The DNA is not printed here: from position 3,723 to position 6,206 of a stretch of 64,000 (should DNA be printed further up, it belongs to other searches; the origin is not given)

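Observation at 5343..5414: M1-peptidase-like protein in which all three HExxH catalytic positions are replaced but the x18-E spacing is retained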

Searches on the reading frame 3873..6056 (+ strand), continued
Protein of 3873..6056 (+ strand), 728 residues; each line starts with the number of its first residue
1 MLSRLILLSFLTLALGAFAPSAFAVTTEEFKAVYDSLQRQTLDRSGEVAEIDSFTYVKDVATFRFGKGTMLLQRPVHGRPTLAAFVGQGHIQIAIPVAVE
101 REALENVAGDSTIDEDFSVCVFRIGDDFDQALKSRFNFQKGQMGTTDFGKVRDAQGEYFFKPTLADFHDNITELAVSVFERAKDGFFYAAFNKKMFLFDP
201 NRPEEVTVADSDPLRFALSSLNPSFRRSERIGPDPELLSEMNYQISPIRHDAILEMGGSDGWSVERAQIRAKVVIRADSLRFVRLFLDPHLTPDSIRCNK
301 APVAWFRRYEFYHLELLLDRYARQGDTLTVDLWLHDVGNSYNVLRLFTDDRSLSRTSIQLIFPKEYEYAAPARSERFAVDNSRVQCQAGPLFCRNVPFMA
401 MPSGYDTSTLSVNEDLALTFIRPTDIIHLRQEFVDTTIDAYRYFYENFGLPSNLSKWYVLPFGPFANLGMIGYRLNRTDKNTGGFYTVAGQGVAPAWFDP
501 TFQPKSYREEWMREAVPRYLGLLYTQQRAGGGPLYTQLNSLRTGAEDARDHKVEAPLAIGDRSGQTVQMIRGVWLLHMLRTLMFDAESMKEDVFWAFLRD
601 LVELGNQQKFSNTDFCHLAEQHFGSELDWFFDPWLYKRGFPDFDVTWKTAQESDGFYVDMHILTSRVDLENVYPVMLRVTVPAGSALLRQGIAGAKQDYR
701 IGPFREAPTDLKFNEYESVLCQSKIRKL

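Call 22: find_related_loci(query=A1, collection=genome_contigs, flank=6000)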
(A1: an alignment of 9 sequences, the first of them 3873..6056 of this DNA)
Query A1 (728 aa) in genome_contigs; peptide patterns used: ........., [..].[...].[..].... (x = any residue, [..] = any of these).
108 stretches matched a pattern; 88 encode a relative of the query (tblastn E <= 1e-3); the best 80 are kept; 80 distinct loci.
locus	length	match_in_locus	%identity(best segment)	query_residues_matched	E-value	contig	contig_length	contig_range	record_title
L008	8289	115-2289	42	7-726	0e+0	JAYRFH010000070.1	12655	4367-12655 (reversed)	MAG: Candidatus Zixiibacteriota bacterium isolate SH_SHASGE3bin.27 k141_410160, whole genome shotgun sequence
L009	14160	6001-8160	41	10-726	0e+0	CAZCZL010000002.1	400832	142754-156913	MAG TPA_asm: uncultured Ignavibacteriales bacterium isolate binchicken_co16_343 genome assembly, contig: NODE_12_length_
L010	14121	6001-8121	42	21-726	0e+0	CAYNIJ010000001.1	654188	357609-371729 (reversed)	MAG TPA_asm: uncultured Ignavibacteriales bacterium isolate SRP302447_co2_58 genome assembly, contig: NODE_23_length_654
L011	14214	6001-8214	36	1-727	5e-141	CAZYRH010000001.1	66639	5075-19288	MAG TPA_asm: uncultured Ignavibacteriales bacterium isolate binchicken_co100_268 genome assembly, contig: NODE_557_lengt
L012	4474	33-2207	33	2-715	8e-139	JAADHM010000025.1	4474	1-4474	MAG: FCB group bacterium isolate M_MetaBat.192 contig-127_33631, whole genome shotgun sequence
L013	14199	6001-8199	35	5-727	5e-135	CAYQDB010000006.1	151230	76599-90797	MAG TPA_asm: uncultured Ignavibacteriales bacterium isolate binchicken_co34_486 genome assembly, contig: NODE_45_length_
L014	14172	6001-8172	34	2-727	7e-133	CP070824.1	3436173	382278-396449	MAG: Candidatus Zixiibacteriota bacterium isolate bin1124 chromosome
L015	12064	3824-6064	34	7-727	1e-131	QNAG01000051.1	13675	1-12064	MAG: Candidatus Zixiibacteriota bacterium isolate B120_G9 B120_Guay9_scaffold_04292, whole genome shotgun sequence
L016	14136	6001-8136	34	28-727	2e-127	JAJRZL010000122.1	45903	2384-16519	MAG: Candidatus Zixiibacteriota bacterium isolate Dive96_bin4.195 k141_1682178, whole genome shotgun sequence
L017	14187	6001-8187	33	5-727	5e-127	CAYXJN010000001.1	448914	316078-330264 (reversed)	MAG TPA_asm: uncultured Ignavibacteriales bacterium isolate SRP292972_co2_124 genome assembly, contig: NODE_5_length_448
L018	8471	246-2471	34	6-727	1e-126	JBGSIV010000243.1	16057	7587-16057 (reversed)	MAG: Candidatus Zixiibacteriota bacterium isolate JTS-AC140 k141_612091, whole genome shotgun sequence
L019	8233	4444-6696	33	1-727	1e-124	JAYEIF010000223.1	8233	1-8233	MAG: Candidatus Zixiibacteriota bacterium isolate MAG198 MAG198_223, whole genome shotgun sequence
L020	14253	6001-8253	32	1-727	2e-114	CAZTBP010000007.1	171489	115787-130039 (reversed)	MAG TPA_asm: uncultured Ignavibacteriales bacterium isolate binchicken_co17_316 genome assembly, contig: NODE_191_length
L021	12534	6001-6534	30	493-645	9e-15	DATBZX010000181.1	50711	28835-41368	MAG TPA_asm: Terriglobales bacterium isolate SMAG_U7630 k141_188834, whole genome shotgun sequence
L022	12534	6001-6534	28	493-645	2e-13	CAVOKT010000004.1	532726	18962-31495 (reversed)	MAG: uncultured Acidobacteriaceae bacterium isolate MFD00008.bin.2.41 genome assembly, contig: contig_46328, whole genom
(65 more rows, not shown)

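Call 26: predict_structure(alignment_id=A2)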
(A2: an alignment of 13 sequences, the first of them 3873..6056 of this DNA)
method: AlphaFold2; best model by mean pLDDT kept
length: 728 residues; sequences in the alignment: 13
mean_pLDDT: 76.8   pTM: 0.77
mean pLDDT of the five models: 76.8, 71.4, 71.2, 68.1, 67.2
residues with pLDDT >= 90: 215; 70-90: 306; 50-70: 126; < 50: 81
segments of 3 or more residues with pLDDT < 50: 14-26, 156-178, 190-194, 211-240, 721-728
pLDDT, mean of each block of 10 residues (from residue 1): 64 44 46 56 75 78 85 65 80 70 66 70 69 84 67 52 34 38 56 58 62 32 32 34 81 91 93 83 79 92 75 76 90 91 80 89 92 93 93 82 83 94 69 90 95 89 82 75 87 90 84 94 92 85 82 77 77 91 87 96 91 95 92 84 88 94 84 87 88 88 93 64 37
secondary structure, 60 per line:
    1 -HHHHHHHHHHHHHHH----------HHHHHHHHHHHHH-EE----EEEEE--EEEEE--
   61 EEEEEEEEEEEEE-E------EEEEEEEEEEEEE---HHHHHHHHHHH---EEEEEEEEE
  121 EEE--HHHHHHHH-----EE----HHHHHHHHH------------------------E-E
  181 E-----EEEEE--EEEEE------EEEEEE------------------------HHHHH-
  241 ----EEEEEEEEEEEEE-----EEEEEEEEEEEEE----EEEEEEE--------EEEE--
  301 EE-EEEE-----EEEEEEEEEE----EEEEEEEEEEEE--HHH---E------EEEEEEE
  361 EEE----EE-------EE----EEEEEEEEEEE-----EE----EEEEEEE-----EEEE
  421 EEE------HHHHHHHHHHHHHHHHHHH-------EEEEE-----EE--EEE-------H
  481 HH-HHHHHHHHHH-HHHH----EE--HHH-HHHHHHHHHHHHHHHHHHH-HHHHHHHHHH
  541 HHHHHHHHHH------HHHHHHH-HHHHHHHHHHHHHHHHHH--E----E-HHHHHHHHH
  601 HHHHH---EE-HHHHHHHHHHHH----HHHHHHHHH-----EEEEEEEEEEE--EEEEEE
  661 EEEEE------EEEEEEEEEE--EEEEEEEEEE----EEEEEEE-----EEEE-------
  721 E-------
elements in order (helices of 4 or more, strands of 3 or more residues): H2-16 H27-39 E47-51 E54-58 E61-73 E82-94 H98-108 E112-123 H126-133 H145-153 E187-191 E194-198 E205-210 H235-239 E245-257 E263-275 E280-286 E295-298 E304-307 E313-322 E327-338 E354-363 E383-393 E405-411 E417-423 H430-448 E456-460 E470-472 H484-493 H495-498 H511-529 H531-550 H557-563 H565-582 H592-605 H612-623 H628-636 E642-652 E655-665 E672-681 E684-693 E698-704 E710-713

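Call 27: search_protein_representatives(alignment_id=A1)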
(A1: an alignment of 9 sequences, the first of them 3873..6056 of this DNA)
Query: 9 sequences, 727 profile positions. Proteins with E-value up to 0.001 (for the whole library): 6914; up to 1e-10: 2004; up to 1e-30: 364. The best 150 are listed.
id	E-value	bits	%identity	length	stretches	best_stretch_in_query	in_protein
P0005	0.0e+00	1217.6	-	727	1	1-726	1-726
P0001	0.0e+00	1177.2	-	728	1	4-726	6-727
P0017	1.0e-210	718.6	-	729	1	1-726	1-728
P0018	1.1e-208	711.9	-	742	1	6-726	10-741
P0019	5.7e-206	702.9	-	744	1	2-726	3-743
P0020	4.1e-199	680.3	-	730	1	5-721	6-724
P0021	3.0e-197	674.1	-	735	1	6-726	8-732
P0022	5.4e-190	650.1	-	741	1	7-726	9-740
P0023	1.3e-189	648.9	-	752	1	2-725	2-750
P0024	3.6e-188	644.1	-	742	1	1-725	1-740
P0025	1.4e-186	638.9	-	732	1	4-720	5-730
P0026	9.7e-180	616.2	-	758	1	5-726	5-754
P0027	3.0e-179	614.6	-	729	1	9-725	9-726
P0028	1.1e-171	589.7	-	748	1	5-724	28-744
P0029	1.7e-168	579.0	-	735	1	5-726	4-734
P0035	1.7e-136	473.3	-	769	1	6-726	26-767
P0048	3.3e-64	234.3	-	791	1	27-722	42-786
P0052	4.2e-62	227.3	-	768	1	44-724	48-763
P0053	4.7e-62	227.2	-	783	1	18-723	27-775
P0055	8.2e-60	219.8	-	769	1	12-724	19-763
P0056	2.5e-59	218.2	-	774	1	6-722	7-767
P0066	1.6e-57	212.2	-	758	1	5-723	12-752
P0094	2.6e-53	198.3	-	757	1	1-723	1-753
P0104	6.8e-52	193.6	-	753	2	432-724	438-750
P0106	9.8e-52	193.1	-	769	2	355-723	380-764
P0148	1.2e-47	179.6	-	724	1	22-723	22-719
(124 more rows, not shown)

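Call 30: search_protein_families(library=pfam, proteins=[P0048, P0052, P0055, P0066, P0094, P0104, P0106, P0148, P0017, P0035], max_evalue=0.01)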
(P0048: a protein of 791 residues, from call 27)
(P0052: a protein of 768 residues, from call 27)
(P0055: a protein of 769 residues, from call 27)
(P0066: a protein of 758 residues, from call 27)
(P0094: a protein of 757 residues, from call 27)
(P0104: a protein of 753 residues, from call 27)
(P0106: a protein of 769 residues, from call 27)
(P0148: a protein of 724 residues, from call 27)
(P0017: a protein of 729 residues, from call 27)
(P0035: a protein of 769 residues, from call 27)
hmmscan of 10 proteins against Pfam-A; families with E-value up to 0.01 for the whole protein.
P0048 (791 aa): 1 family
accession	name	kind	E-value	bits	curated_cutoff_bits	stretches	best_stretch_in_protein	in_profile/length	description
PF01433.26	Peptidase_M1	-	1.5e-13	51.3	27.7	1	537-695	72-218/218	Peptidase family M1 domain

P0052 (768 aa): 1 family
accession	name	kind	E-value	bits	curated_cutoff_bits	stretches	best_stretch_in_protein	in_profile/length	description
PF01433.26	Peptidase_M1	-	5.1e-13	49.6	27.7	1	506-670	70-218/218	Peptidase family M1 domain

P0055 (769 aa): 2 families
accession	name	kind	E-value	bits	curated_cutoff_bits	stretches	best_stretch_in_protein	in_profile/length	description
PF01433.26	Peptidase_M1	-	1.8e-16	60.9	27.7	1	519-670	72-218/218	Peptidase family M1 domain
PF00903.31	Glyoxalase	-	0.007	17.2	20.6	0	459-525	9-74/121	Glyoxalase/Bleomycin resistance protein/Dioxygenase superfamily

P0066 (758 aa): 1 family
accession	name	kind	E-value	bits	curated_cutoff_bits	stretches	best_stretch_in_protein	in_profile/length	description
PF01433.26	Peptidase_M1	-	2e-20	73.7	27.7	1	494-661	62-218/218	Peptidase family M1 domain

P0094 (757 aa): 1 family
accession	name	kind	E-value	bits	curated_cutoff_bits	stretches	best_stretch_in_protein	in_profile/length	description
PF01433.26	Peptidase_M1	-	1.2e-19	71.2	27.7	1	502-660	72-218/218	Peptidase family M1 domain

P0104 (753 aa): 1 family
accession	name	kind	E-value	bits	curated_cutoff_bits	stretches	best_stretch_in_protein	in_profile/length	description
PF01433.26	Peptidase_M1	-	0.0044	17.1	27.7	1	513-657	87-218/218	Peptidase family M1 domain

P0106 (769 aa): 1 family
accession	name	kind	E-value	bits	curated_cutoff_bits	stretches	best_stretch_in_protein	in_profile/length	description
PF01433.26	Peptidase_M1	-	3.4e-06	27.2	27.7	1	525-672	83-218/218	Peptidase family M1 domain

P0148 (724 aa): 1 family
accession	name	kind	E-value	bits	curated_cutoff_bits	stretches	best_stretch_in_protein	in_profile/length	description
PF01433.26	Peptidase_M1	-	2.2e-15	57.3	27.7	1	466-627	67-218/218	Peptidase family M1 domain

P0017 (729 aa): 0 families

P0035 (769 aa): 0 families

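Call 31: fold_search(model_id=the predicted structure, library=pdb)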
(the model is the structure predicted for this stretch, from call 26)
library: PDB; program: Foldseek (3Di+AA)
matches with E <= 10: 1329; with E <= 0.001: 192
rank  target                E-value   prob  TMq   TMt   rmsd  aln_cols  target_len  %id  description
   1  5mj6_A                7.4e-23  1.00  0.52  0.44   5.1       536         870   12  Ligand-induced conformational change of Insulin-regulated aminopeptidase: insights on catalytic mechanism and active s (released 2017-04-05)
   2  4pj6_A                8.6e-23  1.00  0.53  0.45   5.5       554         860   12  Crystal Structure of Human Insulin Regulated Aminopeptidase with Lysine in Active Site (released 2014-12-03)
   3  4p8q_B                1.3e-22  1.00  0.52  0.45   4.9       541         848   13  Crystal Structure of Human Insulin Regulated Aminopeptidase with Alanine in Active Site (released 2014-12-03)
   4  4pj6_B                1.4e-22  1.00  0.52  0.45   4.8       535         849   13  Crystal Structure of Human Insulin Regulated Aminopeptidase with Lysine in Active Site (released 2014-12-03)
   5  4p8q_A                1.6e-22  1.00  0.53  0.45   5.8       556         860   12  Crystal Structure of Human Insulin Regulated Aminopeptidase with Alanine in Active Site (released 2014-12-03)
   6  6ydx_B                3.0e-22  1.00  0.53  0.46   4.8       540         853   13  Insulin-regulated aminopeptidase complexed with a macrocyclic peptidic inhibitor (released 2020-07-22)
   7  5cu5_A                3.7e-22  1.00  0.52  0.44   6.3       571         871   11  Crystal structure of ERAP2 without catalytic Zn(II) atom (released 2015-09-23)
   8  8cgp_B                4.6e-22  1.00  0.52  0.45   6.2       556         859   12  Insulin regulated aminopeptidase (IRAP) in complex with an allosteric aryl sulfonamide inhibitor (released 2024-01-31)
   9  7z28_A                5.1e-22  1.00  0.50  0.43   6.1       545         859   13  High-resolution crystal structure of ERAP1 with bound bestatin analogue inhibitor (released 2022-07-27)
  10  5cu5_B                5.9e-22  1.00  0.51  0.44   6.1       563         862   11  Crystal structure of ERAP2 without catalytic Zn(II) atom (released 2015-09-23)
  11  8sw0                  7.3e-22  1.00  0.53  0.45   5.1       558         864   13  Puromycin sensitive aminopeptidase (released 2023-07-26)
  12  8cgw_A                7.3e-22  1.00  0.50  0.44   5.5       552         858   13  Insulin-regulated aminopeptidase (IRAP) in complex with an allosteric benzopyran-based inhibitor (released 2024-01-31)
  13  9gjn_A                7.7e-22  1.00  0.48  0.42   6.6       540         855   12  ERAP1 in complex with 1-[2-(3-oxo-3,4-dihydro-2H-1,4-benzothiazin-4-yl)acetamido]cyclohexane-1-carboxylic acid (released 2025-01-22)
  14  8cgw_B                8.1e-22  1.00  0.53  0.46   5.6       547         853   13  Insulin-regulated aminopeptidase (IRAP) in complex with an allosteric benzopyran-based inhibitor (released 2024-01-31)
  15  5mj6_B                1.0e-21  1.00  0.53  0.45   5.0       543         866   13  Ligand-induced conformational change of Insulin-regulated aminopeptidase: insights on catalytic mechanism and active s (released 2017-04-05)
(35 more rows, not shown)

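Call 34: list_cluster_members(proteins=[P0048, P0052, P0053, P0055, P0056, P0066, P0094, P0104, P0106, P0017])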
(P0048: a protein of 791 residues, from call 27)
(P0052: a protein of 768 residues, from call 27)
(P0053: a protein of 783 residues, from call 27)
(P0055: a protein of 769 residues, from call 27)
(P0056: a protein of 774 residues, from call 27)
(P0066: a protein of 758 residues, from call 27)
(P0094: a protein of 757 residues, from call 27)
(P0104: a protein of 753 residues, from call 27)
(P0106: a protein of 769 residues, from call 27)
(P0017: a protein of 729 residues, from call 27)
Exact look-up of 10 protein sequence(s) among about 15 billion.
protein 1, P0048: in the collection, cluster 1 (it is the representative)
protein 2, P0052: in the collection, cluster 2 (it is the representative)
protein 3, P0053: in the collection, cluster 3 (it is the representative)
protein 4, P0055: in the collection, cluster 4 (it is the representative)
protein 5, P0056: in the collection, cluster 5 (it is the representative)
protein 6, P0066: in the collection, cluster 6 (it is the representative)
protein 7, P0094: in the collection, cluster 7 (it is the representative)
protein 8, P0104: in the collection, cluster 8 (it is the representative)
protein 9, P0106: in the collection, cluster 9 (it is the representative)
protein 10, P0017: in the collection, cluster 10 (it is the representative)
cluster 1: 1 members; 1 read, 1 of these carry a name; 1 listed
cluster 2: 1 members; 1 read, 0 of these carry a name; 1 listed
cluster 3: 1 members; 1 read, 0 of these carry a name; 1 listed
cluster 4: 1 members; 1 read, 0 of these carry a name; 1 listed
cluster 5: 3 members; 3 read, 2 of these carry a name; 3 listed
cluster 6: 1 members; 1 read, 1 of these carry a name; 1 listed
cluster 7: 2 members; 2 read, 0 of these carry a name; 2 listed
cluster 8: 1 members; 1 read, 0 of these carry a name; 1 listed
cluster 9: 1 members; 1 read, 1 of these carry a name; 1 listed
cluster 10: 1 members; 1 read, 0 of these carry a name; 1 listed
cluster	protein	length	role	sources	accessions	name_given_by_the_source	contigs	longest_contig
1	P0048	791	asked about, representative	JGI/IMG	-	hypothetical protein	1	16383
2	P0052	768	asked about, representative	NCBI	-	-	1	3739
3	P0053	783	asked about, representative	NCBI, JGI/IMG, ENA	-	-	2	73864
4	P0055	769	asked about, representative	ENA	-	-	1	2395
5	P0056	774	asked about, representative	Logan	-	-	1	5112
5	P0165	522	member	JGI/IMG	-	hypothetical protein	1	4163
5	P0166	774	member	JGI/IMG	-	hypothetical protein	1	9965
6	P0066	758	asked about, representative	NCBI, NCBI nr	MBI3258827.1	MAG: hypothetical protein HYZ54_05065 [Ignavibacteriae bacterium] | hypothetical protein [Ignavibacteriota bacterium]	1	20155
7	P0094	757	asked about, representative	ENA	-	-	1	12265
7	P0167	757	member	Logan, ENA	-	-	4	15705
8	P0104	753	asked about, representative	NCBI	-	-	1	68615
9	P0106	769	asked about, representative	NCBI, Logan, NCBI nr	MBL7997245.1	MAG: hypothetical protein JNL32_01285 [Candidatus Kapabacteria bacterium] | hypothetical protein [Candidatus Kapabacteria bacterium]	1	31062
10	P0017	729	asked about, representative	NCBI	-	-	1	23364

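Call 38: find_homologous_proteins(query=A3, max_evalue=1e-20)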
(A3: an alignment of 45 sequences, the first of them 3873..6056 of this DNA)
Query A3 (45 sequences) (728 aa, profile of the alignment): 13 proteins with E <= 1e-20 among 8000 candidates.
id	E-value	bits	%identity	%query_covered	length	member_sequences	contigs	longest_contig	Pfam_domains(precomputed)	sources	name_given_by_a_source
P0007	2.2e-269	914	43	100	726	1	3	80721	-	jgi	jgi:hypothetical protein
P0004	3.1e-268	910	47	96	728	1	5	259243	-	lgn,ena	-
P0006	1.4e-267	908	44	100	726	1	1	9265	-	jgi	jgi:hypothetical protein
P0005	6.7e-267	906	43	100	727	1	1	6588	-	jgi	jgi:hypothetical protein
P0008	8.3e-267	906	44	100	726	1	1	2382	-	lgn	-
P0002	3.0e-264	897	59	97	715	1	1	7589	-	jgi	jgi:hypothetical protein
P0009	7.7e-262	889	43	97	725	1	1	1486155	-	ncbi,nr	ncbi:MAG: hypothetical protein IPH75_03205 [bacterium]|nr:hypothetical protein [bacterium]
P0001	1.4e-255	869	100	100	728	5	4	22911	-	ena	-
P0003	1.2e-249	849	48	99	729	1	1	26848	-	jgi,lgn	jgi:hypothetical protein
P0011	4.8e-58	215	22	32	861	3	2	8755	PF01433.27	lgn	-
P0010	3.1e-51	193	28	22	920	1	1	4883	PF01433.27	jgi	jgi:hypothetical protein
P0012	1.4e-47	181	25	27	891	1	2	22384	PF01433.27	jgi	jgi:hypothetical protein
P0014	1.2e-28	118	22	21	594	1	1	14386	PF17900.7,PF01433.27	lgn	-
